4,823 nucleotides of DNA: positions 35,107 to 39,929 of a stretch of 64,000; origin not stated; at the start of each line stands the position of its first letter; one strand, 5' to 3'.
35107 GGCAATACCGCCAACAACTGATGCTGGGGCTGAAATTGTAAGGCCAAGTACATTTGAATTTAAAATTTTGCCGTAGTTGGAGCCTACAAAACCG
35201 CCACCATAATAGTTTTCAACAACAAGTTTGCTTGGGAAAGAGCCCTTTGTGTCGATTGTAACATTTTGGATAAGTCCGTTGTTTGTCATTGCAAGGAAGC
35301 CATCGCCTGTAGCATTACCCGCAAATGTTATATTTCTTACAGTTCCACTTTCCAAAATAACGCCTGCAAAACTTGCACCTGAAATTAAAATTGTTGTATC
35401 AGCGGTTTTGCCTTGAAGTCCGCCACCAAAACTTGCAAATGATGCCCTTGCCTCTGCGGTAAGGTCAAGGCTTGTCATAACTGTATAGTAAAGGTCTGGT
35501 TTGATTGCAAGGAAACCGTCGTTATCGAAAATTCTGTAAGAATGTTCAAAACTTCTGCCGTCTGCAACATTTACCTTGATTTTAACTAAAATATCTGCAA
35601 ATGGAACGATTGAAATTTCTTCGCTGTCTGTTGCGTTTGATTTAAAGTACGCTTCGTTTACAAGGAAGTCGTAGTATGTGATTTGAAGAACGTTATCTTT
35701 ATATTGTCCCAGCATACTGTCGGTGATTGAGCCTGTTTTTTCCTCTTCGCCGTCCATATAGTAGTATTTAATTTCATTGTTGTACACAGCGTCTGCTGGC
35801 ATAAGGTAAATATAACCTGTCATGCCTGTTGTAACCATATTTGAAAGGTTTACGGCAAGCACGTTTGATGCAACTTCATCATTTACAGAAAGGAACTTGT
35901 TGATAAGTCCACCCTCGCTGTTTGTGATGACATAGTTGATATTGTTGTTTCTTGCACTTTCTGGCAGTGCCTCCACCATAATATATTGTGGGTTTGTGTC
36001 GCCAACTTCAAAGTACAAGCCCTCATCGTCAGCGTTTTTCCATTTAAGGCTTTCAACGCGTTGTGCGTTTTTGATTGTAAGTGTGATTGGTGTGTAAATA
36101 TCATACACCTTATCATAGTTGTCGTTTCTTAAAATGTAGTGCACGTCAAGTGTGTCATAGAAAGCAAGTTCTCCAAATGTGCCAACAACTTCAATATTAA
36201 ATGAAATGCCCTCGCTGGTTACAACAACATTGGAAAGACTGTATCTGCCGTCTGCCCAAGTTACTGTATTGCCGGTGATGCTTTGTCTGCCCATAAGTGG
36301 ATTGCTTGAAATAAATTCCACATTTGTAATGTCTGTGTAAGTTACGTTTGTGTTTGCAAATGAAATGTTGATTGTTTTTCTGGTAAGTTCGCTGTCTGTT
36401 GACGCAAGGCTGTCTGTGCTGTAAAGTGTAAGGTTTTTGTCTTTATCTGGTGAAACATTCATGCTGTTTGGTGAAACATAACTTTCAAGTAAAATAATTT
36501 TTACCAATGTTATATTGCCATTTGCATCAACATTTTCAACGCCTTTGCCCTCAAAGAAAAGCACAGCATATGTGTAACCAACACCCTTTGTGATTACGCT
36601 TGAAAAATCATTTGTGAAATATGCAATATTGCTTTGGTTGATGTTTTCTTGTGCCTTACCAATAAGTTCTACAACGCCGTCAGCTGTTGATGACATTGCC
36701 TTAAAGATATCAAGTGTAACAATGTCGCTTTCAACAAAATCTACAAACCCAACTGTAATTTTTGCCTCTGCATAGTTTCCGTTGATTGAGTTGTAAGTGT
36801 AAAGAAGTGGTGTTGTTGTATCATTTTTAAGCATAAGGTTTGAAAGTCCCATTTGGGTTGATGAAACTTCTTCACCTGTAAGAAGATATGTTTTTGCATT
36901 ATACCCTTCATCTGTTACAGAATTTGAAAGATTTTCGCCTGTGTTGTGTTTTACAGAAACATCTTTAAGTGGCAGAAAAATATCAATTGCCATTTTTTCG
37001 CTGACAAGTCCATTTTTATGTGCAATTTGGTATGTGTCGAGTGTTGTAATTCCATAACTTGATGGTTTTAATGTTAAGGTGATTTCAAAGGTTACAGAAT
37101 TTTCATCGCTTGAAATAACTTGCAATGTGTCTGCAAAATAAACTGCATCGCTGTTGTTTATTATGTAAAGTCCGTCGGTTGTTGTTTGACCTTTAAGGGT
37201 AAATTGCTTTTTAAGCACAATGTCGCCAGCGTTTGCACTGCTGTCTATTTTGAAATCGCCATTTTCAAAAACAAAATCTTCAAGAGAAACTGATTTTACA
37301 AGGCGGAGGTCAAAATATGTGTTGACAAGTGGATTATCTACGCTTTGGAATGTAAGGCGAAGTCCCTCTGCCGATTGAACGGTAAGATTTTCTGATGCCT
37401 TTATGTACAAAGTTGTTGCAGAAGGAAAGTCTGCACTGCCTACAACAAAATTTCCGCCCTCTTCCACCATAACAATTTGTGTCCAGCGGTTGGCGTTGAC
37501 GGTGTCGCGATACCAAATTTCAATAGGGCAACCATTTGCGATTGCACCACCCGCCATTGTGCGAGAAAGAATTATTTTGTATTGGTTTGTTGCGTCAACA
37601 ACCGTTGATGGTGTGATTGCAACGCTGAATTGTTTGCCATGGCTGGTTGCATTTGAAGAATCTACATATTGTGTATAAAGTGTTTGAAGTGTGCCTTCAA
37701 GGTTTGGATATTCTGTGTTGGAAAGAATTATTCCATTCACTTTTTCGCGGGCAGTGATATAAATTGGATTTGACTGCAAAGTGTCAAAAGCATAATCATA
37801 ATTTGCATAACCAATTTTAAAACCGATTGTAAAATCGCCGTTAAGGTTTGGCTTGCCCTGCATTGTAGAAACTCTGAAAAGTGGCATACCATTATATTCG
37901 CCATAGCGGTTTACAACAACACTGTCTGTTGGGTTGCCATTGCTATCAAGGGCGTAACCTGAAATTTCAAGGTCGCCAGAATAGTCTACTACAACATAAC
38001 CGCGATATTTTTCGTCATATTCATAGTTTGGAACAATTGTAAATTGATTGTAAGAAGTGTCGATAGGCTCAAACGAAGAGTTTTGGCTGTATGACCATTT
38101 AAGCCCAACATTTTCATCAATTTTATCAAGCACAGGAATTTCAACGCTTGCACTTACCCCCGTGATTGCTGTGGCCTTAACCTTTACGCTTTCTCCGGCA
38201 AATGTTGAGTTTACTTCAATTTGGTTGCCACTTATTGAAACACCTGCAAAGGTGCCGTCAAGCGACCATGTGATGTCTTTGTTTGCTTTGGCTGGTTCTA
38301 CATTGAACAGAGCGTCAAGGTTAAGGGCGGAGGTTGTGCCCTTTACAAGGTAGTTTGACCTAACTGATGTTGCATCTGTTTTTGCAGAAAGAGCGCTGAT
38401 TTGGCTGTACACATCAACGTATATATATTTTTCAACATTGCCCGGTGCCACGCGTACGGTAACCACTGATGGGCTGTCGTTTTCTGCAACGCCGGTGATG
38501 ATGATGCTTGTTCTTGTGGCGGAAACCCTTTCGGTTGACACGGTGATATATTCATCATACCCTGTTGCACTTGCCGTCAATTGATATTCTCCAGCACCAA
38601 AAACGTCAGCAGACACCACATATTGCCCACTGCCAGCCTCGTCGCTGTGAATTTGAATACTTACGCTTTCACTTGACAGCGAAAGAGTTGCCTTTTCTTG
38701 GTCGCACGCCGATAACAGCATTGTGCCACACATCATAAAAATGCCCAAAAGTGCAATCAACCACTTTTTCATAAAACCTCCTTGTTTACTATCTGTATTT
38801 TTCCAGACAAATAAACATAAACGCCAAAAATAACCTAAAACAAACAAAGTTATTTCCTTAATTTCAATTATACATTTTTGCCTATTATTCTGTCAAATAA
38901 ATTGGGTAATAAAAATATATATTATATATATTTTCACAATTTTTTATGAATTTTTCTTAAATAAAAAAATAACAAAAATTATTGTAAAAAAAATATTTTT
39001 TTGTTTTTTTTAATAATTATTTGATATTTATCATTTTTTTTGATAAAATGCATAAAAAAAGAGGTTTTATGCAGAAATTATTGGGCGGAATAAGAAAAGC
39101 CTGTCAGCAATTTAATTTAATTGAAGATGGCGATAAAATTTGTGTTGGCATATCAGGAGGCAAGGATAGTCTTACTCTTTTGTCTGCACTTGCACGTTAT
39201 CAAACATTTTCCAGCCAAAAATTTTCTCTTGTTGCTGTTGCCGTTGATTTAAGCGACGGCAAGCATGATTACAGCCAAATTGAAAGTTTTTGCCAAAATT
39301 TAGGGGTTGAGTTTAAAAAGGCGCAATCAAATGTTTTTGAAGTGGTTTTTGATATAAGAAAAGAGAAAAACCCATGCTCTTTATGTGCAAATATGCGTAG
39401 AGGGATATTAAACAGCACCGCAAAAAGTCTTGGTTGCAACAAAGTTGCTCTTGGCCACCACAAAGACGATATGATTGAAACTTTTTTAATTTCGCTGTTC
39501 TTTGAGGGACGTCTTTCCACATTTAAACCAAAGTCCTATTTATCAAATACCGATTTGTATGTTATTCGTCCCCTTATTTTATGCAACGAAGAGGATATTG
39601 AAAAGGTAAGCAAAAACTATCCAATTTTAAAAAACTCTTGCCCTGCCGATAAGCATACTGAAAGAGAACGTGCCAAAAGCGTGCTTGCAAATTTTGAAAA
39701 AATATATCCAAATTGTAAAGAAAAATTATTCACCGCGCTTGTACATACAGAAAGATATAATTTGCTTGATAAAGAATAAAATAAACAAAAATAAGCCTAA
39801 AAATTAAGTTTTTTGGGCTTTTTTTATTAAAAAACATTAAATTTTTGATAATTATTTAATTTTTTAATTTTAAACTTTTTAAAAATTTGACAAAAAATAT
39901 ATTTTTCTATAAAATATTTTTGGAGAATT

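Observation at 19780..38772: Single 19 kb gene for a ~6,330-aa lipoprotein-anchored, multi-module beta-helix/Ig-like surface giant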

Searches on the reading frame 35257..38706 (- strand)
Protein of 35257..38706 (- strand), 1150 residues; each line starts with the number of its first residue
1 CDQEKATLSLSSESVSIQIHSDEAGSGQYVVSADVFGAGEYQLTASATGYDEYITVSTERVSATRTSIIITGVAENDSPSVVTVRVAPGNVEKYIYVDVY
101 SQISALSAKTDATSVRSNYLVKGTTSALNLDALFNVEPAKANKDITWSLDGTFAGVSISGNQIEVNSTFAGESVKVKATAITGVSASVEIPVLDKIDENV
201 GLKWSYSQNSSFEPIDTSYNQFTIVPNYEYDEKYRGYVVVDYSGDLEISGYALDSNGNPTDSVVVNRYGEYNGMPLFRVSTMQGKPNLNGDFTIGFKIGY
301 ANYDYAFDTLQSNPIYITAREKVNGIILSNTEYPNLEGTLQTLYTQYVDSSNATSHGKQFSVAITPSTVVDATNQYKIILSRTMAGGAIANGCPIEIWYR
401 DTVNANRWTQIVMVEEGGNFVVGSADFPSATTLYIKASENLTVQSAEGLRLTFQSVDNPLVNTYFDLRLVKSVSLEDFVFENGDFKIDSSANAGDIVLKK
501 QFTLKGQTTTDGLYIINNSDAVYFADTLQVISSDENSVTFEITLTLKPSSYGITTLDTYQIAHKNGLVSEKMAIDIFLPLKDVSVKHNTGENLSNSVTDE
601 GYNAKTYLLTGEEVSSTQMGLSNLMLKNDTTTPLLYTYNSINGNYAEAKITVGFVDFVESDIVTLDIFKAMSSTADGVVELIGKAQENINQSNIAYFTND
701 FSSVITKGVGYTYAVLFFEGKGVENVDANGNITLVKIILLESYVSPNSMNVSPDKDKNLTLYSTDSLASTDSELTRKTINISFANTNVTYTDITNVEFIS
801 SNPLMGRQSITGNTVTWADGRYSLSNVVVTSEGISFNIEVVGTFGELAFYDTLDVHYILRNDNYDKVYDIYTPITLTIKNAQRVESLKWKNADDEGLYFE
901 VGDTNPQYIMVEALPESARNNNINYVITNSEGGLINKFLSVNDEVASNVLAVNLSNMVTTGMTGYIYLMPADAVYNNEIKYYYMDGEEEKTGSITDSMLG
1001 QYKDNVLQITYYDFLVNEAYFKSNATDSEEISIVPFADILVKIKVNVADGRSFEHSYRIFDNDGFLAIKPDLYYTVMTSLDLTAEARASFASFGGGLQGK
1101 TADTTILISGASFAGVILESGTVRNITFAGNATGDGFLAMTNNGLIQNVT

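Call 68: search_solved_structures(query=A6, max_evalue=1)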
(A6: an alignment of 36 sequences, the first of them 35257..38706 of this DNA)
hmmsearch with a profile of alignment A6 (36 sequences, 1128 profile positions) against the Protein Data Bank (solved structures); distinct sequences matched with E-value up to 1: 3.
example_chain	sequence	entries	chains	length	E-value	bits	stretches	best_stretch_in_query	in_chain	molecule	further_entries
3qm1_A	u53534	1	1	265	0.21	12.7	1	1050-1123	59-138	Cinnamoyl esterase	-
3pf9_A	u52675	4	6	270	0.22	12.6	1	1050-1123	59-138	Cinnamoyl esterase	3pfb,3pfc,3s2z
7quz_AAA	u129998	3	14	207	0.53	11.4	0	119-195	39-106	Beta-1,3-glucanase bglH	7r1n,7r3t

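Call 97: search_protein_families(library=pfam, alignment_id=A6, max_evalue=0.01)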
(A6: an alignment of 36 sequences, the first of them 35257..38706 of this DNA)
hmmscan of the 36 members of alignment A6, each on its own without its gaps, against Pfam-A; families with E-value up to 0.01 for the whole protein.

A. member 1, window:35257-38706:- (1150 aa): 0 families

B. families by the number of members that match (of 36 scanned): 7 families
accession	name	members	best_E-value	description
PF07581.17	Glug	2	7.8e-06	The GLUG motif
PF22959.3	Ig_NUP210_15th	2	0.001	NUP210 Ig-like domain 15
PF02368.24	Big_2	1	2e-05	Bacterial Ig-like domain (group 2)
PF13629.12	T2SS-T3SS_pil_N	1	0.00073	Pilus formation protein N terminal region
PF11325.14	DUF3127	1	0.0041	Domain of unknown function (DUF3127)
PF03271.22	EB1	1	0.0074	EB1-like C-terminal motif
PF23197.1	IG_AIR9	1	0.0094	AIR9 A9 domain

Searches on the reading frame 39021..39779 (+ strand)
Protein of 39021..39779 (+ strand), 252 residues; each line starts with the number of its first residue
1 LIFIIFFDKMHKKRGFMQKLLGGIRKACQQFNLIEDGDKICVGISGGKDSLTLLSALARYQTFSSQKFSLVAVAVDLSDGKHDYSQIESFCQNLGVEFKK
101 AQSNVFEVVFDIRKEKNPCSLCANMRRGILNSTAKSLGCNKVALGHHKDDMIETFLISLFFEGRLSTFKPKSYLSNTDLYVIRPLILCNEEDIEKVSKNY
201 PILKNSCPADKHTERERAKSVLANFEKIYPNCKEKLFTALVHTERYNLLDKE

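Call 8: search_protein_families(library=pfam, proteins=[window:39021-39779:+], max_evalue=0.001)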
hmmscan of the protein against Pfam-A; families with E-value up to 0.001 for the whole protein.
window:39021-39779:+ (252 aa): 3 families
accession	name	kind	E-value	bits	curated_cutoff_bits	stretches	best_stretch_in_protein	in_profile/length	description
PF01171.26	ATP_bind_3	-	9.1e-19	68.3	27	1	39-200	1-159/182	PP-loop family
PF03054.22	tRNA_Me_trans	-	0.00064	19.9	20.6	0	39-147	2-127/202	tRNA methyl transferase HUP domain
PF02540.23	NAD_synthase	-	0.00069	19.3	21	1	38-104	19-82/242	NAD synthase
